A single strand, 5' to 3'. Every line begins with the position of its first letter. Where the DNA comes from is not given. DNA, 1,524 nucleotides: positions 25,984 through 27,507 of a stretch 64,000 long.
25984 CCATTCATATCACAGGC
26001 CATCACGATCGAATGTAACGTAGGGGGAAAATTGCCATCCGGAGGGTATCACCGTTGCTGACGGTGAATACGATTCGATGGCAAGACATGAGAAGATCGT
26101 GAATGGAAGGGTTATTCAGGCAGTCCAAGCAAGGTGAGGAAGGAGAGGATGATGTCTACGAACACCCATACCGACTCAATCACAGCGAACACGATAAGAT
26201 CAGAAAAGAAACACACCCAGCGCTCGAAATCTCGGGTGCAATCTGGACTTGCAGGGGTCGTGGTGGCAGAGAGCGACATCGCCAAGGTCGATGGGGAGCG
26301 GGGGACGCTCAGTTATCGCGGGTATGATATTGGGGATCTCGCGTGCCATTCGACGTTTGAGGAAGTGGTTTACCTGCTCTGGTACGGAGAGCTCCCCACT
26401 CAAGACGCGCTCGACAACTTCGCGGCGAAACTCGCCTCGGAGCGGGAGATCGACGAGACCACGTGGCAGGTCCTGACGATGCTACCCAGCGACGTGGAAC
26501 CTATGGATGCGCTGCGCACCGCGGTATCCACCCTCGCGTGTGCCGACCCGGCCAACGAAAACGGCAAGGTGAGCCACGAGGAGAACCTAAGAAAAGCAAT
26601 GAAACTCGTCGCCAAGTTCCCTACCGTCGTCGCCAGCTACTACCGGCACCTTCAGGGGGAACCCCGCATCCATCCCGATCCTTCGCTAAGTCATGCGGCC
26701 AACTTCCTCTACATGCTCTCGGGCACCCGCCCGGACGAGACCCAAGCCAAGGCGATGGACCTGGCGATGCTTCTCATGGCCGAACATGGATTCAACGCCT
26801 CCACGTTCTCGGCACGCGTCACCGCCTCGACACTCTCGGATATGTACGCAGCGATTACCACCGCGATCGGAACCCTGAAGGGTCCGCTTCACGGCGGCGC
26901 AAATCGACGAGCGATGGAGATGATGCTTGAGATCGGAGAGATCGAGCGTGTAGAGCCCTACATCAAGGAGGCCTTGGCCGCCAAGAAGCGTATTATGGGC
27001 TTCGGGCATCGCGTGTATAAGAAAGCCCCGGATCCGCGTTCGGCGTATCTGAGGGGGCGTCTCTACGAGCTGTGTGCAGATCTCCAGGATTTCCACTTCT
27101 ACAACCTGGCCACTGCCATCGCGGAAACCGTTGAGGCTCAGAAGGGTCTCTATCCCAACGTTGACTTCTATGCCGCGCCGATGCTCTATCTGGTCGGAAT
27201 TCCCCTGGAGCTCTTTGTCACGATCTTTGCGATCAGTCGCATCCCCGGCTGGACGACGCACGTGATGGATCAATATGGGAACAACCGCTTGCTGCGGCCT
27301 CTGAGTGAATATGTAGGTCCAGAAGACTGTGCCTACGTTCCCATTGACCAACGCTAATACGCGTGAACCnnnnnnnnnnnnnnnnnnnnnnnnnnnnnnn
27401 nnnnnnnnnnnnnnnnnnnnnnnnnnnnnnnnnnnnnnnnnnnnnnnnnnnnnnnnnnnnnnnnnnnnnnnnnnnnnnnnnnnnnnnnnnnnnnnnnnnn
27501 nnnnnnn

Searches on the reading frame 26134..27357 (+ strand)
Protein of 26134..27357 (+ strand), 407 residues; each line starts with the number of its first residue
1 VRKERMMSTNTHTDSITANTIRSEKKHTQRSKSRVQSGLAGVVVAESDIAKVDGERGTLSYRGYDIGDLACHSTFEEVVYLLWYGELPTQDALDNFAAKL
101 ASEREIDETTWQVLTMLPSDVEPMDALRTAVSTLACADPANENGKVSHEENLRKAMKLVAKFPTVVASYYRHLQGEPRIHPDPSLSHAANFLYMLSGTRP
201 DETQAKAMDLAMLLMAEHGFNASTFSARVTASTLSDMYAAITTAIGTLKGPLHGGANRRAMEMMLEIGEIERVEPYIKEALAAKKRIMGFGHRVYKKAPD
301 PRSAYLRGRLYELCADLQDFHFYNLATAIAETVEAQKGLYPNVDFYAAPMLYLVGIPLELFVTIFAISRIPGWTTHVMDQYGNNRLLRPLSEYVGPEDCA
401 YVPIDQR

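Call 9: search_protein_families(library=pfam, proteins=[window:26134-27357:+])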
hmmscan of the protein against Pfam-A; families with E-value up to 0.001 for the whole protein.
window:26134-27357:+ (407 aa): 1 family
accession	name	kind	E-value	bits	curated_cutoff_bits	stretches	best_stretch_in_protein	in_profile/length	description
PF00285.26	Citrate_synt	-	7.2e-130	433.6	27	1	38-389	1-356/357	Citrate synthase, C-terminal domain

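Call 10: search_protein_families(library=ncbifam, proteins=[window:26134-27357:+])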
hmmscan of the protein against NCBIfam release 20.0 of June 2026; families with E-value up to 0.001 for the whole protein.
window:26134-27357:+ (407 aa): 22 families
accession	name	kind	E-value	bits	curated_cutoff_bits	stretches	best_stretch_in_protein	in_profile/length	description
TIGR01800.1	cit_synth_II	subfamily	3.5e-144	480.1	421.3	1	38-407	2-368/368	2-methylcitrate synthase/citrate synthase II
NF041301.1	Cit_synth_Halo_CitZ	equivalog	1.3e-135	452.3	550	1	34-407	4-379/379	citrate synthase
NF010636.0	PRK14033.1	equivalog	8.7e-127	423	479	1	29-398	3-369/376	bifunctional 2-methylcitrate synthase/citrate synthase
NF010637.0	PRK14034.1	equivalog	1.4e-123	412.5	594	1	35-407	3-371/372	citrate synthase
NF010638.0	PRK14035.1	equivalog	2.4e-122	408.3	572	1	35-407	4-372/372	citrate synthase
NF010639.0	PRK14036.1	equivalog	8.7e-117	390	502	1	33-407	4-378/379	citrate synthase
NF009004.0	PRK12349.1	equivalog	3.7e-109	365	508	1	32-398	4-368/372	citrate synthase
NF009006.1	PRK12351.1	equivalog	4.7e-106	354.3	550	1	32-407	3-376/376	bifunctional 2-methylcitrate synthase/citrate synthase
NF041157.1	Cit_synThplmales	equivalog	2.1e-105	352.9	590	1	33-407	2-376/377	citrate synthase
NF010640.0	PRK14037.1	subfamily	2.8e-93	312.8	504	1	33-407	2-377/377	citrate synthase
NF004126.0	PRK05614.1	equivalog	7.1e-85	285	505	1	16-407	26-430/430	citrate synthase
NF009005.0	PRK12350.1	subfamily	3.7e-80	269.9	332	1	34-398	3-352/366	citrate synthase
TIGR01798.1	cit_synth_I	equivalog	2.8e-74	250.3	485.15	1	12-397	9-408/412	citrate synthase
NF010635.0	PRK14032.1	subfamily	2e-67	227.6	426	1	50-407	60-448/448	citrate synthase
NF007128.0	PRK09569.1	subfamily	2.9e-42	144.8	344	1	29-378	32-407/437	citrate (Si)-synthase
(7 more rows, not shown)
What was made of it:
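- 26152..27357 (+): Citrate synthase (gltA/citZ type II), the first regulated gene. Pfam PF00285 at 7e-130 and TIGR01800 (calls 9, 10).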

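Call 11: find_related_loci(query=window:26149-27357:+, collection=genome_contigs, flank=3000)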
Query window:26149-27357:+ (402 aa) in genome_contigs; peptide patterns used: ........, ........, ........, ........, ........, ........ (x = any residue, [..] = any of these).
600 stretches matched a pattern (row limit reached: there are more); 595 encode a relative of the query (tblastn E <= 1e-3); the best 80 are kept; 80 distinct loci.
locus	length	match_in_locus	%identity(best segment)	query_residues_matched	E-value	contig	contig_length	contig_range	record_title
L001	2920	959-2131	56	2-400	3e-156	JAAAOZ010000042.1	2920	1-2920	MAG: Chloroflexi bacterium isolate GSL.Bin35 NODE_23656_length_2920_cov_0.294391, whole genome shotgun sequence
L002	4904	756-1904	57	18-402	4e-149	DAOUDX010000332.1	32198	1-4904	MAG TPA_asm: Anaerolineae bacterium isolate N2_102 k133_1967831, whole genome shotgun sequence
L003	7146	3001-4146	58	19-402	4e-145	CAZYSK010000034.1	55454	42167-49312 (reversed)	MAG TPA_asm: uncultured Anaerolineales bacterium isolate binchicken_co334_204 genome assembly, contig: NODE_826_length_5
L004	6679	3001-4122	58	27-402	7e-145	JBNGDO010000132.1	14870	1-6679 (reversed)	MAG: Anaerolineae bacterium isolate E05-031 bin70.fa-132, whole genome shotgun sequence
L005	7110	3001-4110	58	30-402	7e-142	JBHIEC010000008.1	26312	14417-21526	MAG: Anaerolineae bacterium isolate b3.sp2_bin.41 NODE_418_length_26312_cov_8.675934, whole genome shotgun sequence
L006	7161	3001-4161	53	11-402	4e-126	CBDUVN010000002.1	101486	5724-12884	MAG TPA_asm: uncultured bacterium isolate SRR21487738_binner123_Refined_62 genome assembly, contig: ERZ25083882.7, whole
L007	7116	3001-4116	50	28-402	6e-126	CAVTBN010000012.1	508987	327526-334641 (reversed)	MAG: uncultured Acidobacteriota bacterium isolate MFD02416.bin.1.244 genome assembly, contig: contig_4661, whole genome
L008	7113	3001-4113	51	29-402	8e-125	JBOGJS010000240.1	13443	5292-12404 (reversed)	MAG: Terriglobia bacterium isolate TC-S_metawrap_bin.80 k127_4183237, whole genome shotgun sequence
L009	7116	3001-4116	51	28-402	2e-123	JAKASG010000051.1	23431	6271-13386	MAG: Acidobacteria bacterium isolate YP1.bin34 NODE_1783_length_23431_cov_7.565869, whole genome shotgun sequence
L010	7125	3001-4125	51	25-402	2e-123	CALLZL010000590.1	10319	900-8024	MAG TPA_asm: uncultured Chloroflexi bacterium isolate SRR2107179_bin.52_CONCOCT_v1.1_MAG genome assembly, contig: ERZ794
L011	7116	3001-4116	51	28-402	2e-123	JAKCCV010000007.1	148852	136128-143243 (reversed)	MAG: Acidobacteria bacterium isolate YP5.bin2 NODE_49_length_148852_cov_13.884922, whole genome shotgun sequence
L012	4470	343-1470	52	28-402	5e-123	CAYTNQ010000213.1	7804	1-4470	MAG TPA_asm: uncultured Anaerolineales bacterium isolate binchicken_co294_35 genome assembly, contig: NODE_8046_length_7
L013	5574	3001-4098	52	33-401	7e-123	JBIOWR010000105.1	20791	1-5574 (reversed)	MAG: Actinomycetota bacterium isolate MAG077 k127_2347435, whole genome shotgun sequence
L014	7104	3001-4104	52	30-400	6e-123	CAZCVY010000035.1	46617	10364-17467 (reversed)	MAG TPA_asm: uncultured Acidobacteriota bacterium isolate binchicken_co3_110 genome assembly, contig: NODE_2238_length_4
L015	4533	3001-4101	53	33-402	1e-122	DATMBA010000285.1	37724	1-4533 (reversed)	MAG TPA_asm: Roseiflexaceae bacterium isolate SMAG_U13340 k141_254871, whole genome shotgun sequence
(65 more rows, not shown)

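Call 13: find_homologous_proteins(query=window:26152-27357:+, max_evalue=1e-100)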
Query window:26152-27357:+ (401 aa): 4770 proteins with E <= 1e-100 among 8000 candidates; the best 120 are listed.
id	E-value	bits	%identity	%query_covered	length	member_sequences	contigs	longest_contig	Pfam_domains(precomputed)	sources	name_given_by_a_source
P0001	2.4e-268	907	100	100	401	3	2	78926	PF00285.27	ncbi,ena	-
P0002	8.9e-243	823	91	100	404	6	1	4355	PF00285.27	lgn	-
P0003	1.4e-240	816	90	100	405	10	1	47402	PF00285.27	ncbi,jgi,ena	jgi:citrate synthase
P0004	3.2e-240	815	90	100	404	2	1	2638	PF00285.27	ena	-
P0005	2.6e-239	812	89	100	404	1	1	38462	PF00285.27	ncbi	-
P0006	2.0e-194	664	74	100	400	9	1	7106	PF00285.27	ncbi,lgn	-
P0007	1.4e-193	661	72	100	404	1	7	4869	PF00285.27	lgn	-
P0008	4.2e-193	660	72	100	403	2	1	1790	PF00285.27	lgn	-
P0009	2.4e-189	647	70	100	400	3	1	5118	PF00285.27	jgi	jgi:citrate synthase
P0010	5.2e-185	633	69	100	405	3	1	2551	PF00285.27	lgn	-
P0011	5.2e-183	626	74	93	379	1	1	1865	PF00285.27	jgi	jgi:citrate synthase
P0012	1.7e-182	625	67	100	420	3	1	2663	PF00285.27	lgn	-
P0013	3.1e-182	624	67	100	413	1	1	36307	PF00285.27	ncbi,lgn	-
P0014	1.3e-181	622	71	95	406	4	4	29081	PF00285.27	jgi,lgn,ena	-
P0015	4.1e-180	617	67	100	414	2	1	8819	PF00285.27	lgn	-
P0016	5.6e-180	616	67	100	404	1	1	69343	PF00285.27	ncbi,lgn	ncbi:MAG: citrate/2-methylcitrate synthase [Anaerolineae bacterium]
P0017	1.3e-179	615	70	95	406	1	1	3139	PF00285.27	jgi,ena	-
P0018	2.3e-179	614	69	96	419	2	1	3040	PF00285.27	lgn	-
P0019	8.0e-179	613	73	93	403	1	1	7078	PF00285.27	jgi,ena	jgi:citrate synthase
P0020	1.4e-178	612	64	100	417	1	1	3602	PF00285.27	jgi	jgi:citrate synthase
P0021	1.3e-176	605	67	100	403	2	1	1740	PF00285.27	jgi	jgi:citrate synthase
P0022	5.9e-176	603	71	93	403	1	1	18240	PF00285.27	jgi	jgi:citrate synthase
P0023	6.5e-176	603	66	100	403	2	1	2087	PF00285.27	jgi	jgi:citrate synthase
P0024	7.0e-176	603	71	93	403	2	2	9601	PF00285.27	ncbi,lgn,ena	-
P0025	3.1e-175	601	70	93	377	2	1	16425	PF00285.27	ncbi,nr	ncbi:MAG: citrate synthase [Anaerolineae bacterium]|nr:citrate synthase [Anaerolineae bacterium]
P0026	5.5e-175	600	69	93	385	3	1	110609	PF00285.27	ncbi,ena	-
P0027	8.4e-175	599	66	100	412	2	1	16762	PF00285.27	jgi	jgi:citrate synthase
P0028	2.6e-174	598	69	93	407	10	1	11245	PF00285.27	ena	-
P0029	2.8e-174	598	66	100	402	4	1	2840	PF00285.27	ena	-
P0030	3.2e-174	597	69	98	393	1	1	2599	PF00285.27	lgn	-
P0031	6.6e-174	596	66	100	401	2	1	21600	PF00285.27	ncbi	ncbi:MAG: citrate/2-methylcitrate synthase [Anaerolineae bacterium]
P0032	2.4e-173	595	65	100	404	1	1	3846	PF00285.27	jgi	jgi:citrate synthase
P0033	3.1e-172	591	63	99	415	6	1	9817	PF00285.27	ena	-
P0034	1.1e-171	589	64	100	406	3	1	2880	PF00285.27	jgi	-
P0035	6.5e-171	587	67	98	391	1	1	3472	PF00285.27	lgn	-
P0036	7.7e-171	586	68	94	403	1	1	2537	PF00285.27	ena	-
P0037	1.7e-170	585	65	98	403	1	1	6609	PF00285.27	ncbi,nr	ncbi:MAG: citrate/2-methylcitrate synthase [Anaerolineae bacterium]|nr:citrate/2-methylcitrate synth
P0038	2.4e-170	585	66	99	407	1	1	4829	PF00285.27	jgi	jgi:citrate synthase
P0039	4.2e-170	584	64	100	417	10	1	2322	PF00285.27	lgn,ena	-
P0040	6.4e-170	583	67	93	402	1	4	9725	PF00285.27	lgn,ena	-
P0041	7.5e-170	583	68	95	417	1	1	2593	PF00285.27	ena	-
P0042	3.4e-169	581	68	93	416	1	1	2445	PF00285.27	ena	-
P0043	1.2e-168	579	66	96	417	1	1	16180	PF00285.27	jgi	jgi:citrate synthase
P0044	5.4e-168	577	65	95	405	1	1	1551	PF00285.27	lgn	-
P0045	4.5e-167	574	62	100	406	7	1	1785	PF00285.27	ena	-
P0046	1.6e-163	562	66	96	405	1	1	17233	PF00285.27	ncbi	-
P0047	5.3e-161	554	66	94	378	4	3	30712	PF00285.27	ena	-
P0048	1.2e-160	553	66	93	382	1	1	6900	PF00285.27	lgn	-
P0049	1.2e-160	553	65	94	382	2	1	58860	PF00285.27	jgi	jgi:citrate synthase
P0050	1.5e-160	552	66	93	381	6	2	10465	PF00285.27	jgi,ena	-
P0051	9.4e-160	550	61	100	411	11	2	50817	PF00285.27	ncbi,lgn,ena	-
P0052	2.0e-159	549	61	100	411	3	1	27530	PF00285.27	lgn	-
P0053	5.8e-159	547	65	93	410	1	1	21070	PF00285.27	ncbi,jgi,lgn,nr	ncbi:MAG: citrate/2-methylcitrate synthase [Anaerolineae bacterium]|jgi:citrate synthase|nr:citrate/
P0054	6.2e-159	547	66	93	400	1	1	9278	PF00285.27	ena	-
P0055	7.9e-159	547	66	93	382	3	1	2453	PF00285.27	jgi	-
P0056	1.8e-158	546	65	93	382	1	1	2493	PF00285.27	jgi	jgi:citrate synthase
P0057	2.9e-157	542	65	93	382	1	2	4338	PF00285.27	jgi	jgi:citrate synthase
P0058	3.5e-157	541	65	94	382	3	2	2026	PF00285.27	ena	-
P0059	8.2e-157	540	64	97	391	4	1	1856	PF00285.27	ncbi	-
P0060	8.4e-157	540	64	94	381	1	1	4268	PF00285.27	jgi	jgi:citrate synthase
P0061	8.8e-157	540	64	93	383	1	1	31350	PF00285.27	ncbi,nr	ncbi:MAG: citrate synthase [Anaerolineae bacterium]|nr:citrate synthase [Anaerolineae bacterium]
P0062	1.2e-155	536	63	93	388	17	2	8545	PF00285.27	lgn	-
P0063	2.5e-154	532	62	95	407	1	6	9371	PF00285.27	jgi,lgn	jgi:citrate synthase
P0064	1.2e-153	530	62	93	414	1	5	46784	PF00285.27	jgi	-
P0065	3.1e-153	528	63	93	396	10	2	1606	PF00285.27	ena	-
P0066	4.9e-153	528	62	94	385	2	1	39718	PF00285.27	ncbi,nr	ncbi:MAG: citrate synthase [Anaerolineae bacterium]|nr:citrate synthase [Anaerolineae bacterium]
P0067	6.0e-153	527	63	93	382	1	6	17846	PF00285.27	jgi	jgi:citrate synthase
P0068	6.7e-153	527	63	93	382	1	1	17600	PF00285.27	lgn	-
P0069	1.1e-152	527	63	94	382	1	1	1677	PF00285.27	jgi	-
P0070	1.2e-152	526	63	94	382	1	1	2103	PF00285.27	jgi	jgi:citrate synthase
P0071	1.5e-152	526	62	93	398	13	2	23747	PF00285.27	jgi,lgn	jgi:citrate synthase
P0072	2.1e-152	526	62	93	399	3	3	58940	PF00285.27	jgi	jgi:citrate synthase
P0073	4.1e-152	525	64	94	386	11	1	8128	PF00285.27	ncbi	-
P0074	6.2e-152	524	64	94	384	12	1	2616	PF00285.27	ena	-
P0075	8.6e-152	524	61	94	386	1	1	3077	PF00285.27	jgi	jgi:citrate synthase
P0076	9.4e-152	523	63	94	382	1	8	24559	PF00285.27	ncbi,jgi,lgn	-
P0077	1.2e-151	523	63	93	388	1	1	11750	PF00285.27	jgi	jgi:citrate synthase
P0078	8.6e-151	520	66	88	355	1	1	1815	PF00285.27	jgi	jgi:citrate synthase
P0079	9.8e-151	520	63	94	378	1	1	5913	PF00285.27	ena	-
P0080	1.0e-150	520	63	94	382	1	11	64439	PF00285.27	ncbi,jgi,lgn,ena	ncbi:MAG: citrate/2-methylcitrate synthase [Anaerolineae bacterium]|jgi:citrate synthase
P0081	1.2e-150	520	62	93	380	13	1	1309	PF00285.27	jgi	jgi:citrate synthase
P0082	1.6e-150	519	61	93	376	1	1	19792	PF00285.27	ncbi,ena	-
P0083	1.8e-150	519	61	93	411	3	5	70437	PF00285.27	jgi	-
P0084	2.6e-150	519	62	95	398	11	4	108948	PF00285.27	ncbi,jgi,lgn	ncbi:MAG: citrate/2-methylcitrate synthase [Anaerolineae bacterium]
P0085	3.1e-150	518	62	94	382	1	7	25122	PF00285.27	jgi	jgi:citrate synthase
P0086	3.1e-150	518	61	93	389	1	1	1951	PF00285.27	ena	-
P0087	4.9e-150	518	64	93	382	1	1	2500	PF00285.27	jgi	jgi:citrate synthase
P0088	6.2e-150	517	62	94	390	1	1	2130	PF00285.27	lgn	-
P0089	6.5e-150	517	62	93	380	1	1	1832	PF00285.27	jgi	jgi:citrate synthase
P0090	1.7e-149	516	62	93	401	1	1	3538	PF00285.27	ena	-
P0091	7.4e-149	514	61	93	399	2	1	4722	PF00285.27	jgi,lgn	jgi:citrate synthase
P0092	9.5e-149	514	62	94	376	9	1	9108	PF00285.27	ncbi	-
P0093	1.0e-148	513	60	94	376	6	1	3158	PF00285.27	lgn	-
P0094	1.6e-148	513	61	94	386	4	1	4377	PF00285.27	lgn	-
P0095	2.0e-148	513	61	93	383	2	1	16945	PF00285.27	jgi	jgi:citrate synthase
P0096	2.4e-148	512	61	93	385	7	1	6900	PF00285.27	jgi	jgi:citrate synthase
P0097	3.7e-148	512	62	93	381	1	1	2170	PF00285.27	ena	-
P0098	4.1e-148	511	61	93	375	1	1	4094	PF00285.27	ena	-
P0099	4.3e-148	511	61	93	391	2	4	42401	PF00285.27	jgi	jgi:citrate synthase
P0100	8.7e-147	507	60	94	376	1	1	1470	PF00285.27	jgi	jgi:citrate synthase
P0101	9.0e-147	507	62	92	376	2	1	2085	PF00285.27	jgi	-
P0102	1.3e-146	507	60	94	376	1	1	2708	PF00285.27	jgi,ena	-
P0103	1.7e-146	506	58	93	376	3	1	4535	PF00285.27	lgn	-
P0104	6.5e-146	504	60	93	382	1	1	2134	PF00285.27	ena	-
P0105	8.5e-146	504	65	87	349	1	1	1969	PF00285.27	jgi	jgi:citrate synthase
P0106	9.5e-146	504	60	93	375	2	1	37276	PF00285.27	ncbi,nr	ncbi:MAG: citrate synthase [Anaerolineae bacterium]|nr:citrate synthase [Anaerolineae bacterium]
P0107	2.0e-145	503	62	94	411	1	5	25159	PF00285.27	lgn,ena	-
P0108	2.4e-145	502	60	95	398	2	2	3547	PF00285.27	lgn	-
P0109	6.0e-145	501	60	93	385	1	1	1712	PF00285.27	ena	-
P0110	1.1e-144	500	57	93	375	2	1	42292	PF00285.27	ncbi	-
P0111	1.3e-144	500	59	94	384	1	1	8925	PF00285.27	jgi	-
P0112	1.1e-143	497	58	95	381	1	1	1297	PF00285.27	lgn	-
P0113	1.2e-143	497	57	100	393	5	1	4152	PF00285.27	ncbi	-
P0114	1.4e-143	497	61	93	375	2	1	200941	PF00285.27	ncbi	-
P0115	1.6e-143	496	60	93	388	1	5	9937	PF00285.27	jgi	jgi:citrate synthase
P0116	3.8e-143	495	60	93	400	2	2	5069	PF00285.27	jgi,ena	-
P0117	6.5e-143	494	59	93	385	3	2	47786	PF00285.27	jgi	jgi:citrate synthase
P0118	8.9e-143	494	58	93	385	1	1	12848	PF00285.27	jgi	jgi:citrate synthase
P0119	1.3e-142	493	60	93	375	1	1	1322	PF00285.27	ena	-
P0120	1.7e-142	493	60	93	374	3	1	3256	PF00285.27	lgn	-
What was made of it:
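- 26152..27357 (+): A 401-aa product identical to a database protein confirms the start (call 13).
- Tried and rejected: Close relatives had to be reached through the protein database (call 13) and contig look-ups.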

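Call 14: find_encoding_contigs(protein=P0003, flank=3000, max_places=3)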
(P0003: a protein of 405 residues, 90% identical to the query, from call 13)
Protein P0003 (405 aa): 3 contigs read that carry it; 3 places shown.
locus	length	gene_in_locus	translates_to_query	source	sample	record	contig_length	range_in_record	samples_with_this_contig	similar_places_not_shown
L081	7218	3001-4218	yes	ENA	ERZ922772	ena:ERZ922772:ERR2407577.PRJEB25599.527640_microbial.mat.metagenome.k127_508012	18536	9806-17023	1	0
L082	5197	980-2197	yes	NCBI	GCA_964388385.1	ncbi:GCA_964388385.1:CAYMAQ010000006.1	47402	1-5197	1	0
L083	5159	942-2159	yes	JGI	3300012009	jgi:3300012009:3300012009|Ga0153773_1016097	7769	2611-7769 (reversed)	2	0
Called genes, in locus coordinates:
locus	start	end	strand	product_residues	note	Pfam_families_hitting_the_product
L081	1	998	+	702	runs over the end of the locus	PF03747:ADP_ribosyl_GH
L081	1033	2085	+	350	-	PF08240:ADH_N, PF00107:ADH_zinc_N, PF13602:ADH_zinc_N_2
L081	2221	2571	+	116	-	-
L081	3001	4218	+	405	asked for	PF00285:Citrate_synt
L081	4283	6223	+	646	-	PF00330:Aconitase, PF00694:Aconitase_C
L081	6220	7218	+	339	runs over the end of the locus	PF00180:Iso_dh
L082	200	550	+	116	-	-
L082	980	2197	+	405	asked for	PF00285:Citrate_synt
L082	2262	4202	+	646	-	PF00330:Aconitase, PF00694:Aconitase_C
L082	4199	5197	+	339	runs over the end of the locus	PF00180:Iso_dh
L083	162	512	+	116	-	-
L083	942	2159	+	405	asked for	PF00285:Citrate_synt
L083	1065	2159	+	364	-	PF00285:Citrate_synt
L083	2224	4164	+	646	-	PF00330:Aconitase, PF00694:Aconitase_C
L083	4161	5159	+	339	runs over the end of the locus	PF00180:Iso_dh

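Call 15: find_encoding_contigs(protein=P0005, flank=3000, max_places=3)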
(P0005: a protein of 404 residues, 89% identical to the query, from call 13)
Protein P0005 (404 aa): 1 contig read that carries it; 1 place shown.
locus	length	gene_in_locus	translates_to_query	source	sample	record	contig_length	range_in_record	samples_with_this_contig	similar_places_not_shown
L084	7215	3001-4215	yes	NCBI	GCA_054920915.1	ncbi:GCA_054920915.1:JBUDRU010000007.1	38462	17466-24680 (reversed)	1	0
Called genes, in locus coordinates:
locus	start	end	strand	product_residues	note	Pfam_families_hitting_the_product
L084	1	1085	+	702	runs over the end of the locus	PF03747:ADP_ribosyl_GH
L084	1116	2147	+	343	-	PF08240:ADH_N, PF16912:Glu_dehyd_C (weak), PF00107:ADH_zinc_N, PF13602:ADH_zinc_N_2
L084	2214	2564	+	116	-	-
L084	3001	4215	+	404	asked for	PF00285:Citrate_synt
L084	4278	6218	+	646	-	PF00330:Aconitase, PF00694:Aconitase_C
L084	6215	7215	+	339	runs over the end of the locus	PF00180:Iso_dh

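Call 16: find_encoding_contigs(protein=P0002, flank=3000, max_places=3)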
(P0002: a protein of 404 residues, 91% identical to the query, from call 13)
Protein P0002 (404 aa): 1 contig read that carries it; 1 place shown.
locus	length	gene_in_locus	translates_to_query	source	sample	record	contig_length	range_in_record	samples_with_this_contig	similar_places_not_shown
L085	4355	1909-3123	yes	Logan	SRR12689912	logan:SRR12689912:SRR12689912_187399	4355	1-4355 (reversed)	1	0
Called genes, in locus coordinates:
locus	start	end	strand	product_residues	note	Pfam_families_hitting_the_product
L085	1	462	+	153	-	?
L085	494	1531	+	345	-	PF08240:ADH_N, PF00107:ADH_zinc_N, PF13602:ADH_zinc_N_2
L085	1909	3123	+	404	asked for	PF00285:Citrate_synt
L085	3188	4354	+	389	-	?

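Call 17: find_encoding_contigs(protein=P0006, flank=3000, max_places=3)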
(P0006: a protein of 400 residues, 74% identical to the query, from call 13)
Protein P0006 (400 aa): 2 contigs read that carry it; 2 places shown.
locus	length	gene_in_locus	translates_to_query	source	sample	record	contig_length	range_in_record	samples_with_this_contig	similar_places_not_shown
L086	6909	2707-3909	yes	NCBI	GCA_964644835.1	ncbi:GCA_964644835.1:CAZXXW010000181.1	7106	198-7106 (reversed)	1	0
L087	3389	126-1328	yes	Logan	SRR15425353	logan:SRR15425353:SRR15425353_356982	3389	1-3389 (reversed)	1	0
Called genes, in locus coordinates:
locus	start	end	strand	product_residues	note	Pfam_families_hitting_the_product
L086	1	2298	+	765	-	?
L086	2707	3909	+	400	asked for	PF00285:Citrate_synt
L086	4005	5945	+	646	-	PF00330:Aconitase, PF00694:Aconitase_C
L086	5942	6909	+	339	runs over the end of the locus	PF00180:Iso_dh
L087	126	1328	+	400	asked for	PF00285:Citrate_synt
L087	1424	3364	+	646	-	PF00330:Aconitase, PF00694:Aconitase_C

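Call 21: find_encoding_contigs(protein=P0007, flank=2000, max_places=4)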
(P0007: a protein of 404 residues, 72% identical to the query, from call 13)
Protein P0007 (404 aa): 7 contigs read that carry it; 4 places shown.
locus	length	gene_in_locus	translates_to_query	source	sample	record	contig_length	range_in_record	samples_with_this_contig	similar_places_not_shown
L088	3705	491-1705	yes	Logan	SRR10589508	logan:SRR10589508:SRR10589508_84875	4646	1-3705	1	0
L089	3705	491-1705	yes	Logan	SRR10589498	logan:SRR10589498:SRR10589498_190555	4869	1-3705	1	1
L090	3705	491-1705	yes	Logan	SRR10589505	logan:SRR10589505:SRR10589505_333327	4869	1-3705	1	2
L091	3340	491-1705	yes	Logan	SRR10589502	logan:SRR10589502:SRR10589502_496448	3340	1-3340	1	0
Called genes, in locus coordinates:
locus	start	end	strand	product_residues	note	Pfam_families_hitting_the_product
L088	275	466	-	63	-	-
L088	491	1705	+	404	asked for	PF00285:Citrate_synt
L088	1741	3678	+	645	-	PF00330:Aconitase, PF00694:Aconitase_C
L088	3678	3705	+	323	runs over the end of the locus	?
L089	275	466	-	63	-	-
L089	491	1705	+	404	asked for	PF00285:Citrate_synt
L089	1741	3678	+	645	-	PF00330:Aconitase, PF00694:Aconitase_C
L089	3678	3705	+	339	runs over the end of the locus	PF00180:Iso_dh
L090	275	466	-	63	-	-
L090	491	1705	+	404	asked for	PF00285:Citrate_synt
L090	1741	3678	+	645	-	PF00330:Aconitase, PF00694:Aconitase_C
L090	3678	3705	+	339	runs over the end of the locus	PF00180:Iso_dh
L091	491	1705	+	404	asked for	PF00285:Citrate_synt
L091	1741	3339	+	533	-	?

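Call 22: find_encoding_contigs(protein=P0009, flank=2000, max_places=2)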
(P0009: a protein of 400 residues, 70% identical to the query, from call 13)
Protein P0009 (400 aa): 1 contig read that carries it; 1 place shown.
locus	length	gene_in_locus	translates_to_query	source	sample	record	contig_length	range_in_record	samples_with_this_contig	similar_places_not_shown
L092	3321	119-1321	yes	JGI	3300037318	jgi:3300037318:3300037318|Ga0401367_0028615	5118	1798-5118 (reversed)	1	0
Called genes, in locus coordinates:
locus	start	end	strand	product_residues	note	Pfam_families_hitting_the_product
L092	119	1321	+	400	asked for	PF00285:Citrate_synt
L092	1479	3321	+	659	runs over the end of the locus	PF00330:Aconitase, PF28406:AcnX_3rd (faint), PF00694:Aconitase_C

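Call 23: find_encoding_contigs(protein=P0013, flank=2000, max_places=2)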
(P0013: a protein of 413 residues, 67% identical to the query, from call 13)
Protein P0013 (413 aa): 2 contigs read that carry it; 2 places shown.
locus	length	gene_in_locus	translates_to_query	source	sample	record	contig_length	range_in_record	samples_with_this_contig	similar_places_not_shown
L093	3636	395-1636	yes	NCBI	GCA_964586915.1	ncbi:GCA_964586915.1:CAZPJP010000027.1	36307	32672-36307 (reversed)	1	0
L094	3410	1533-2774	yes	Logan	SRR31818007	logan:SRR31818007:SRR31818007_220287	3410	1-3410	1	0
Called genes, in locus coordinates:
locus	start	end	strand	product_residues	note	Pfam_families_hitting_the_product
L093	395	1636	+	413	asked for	PF00285:Citrate_synt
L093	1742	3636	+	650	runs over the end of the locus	PF00330:Aconitase, PF00694:Aconitase_C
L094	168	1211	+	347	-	PF08240:ADH_N, PF00107:ADH_zinc_N, PF13602:ADH_zinc_N_2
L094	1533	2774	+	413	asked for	PF00285:Citrate_synt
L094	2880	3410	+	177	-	?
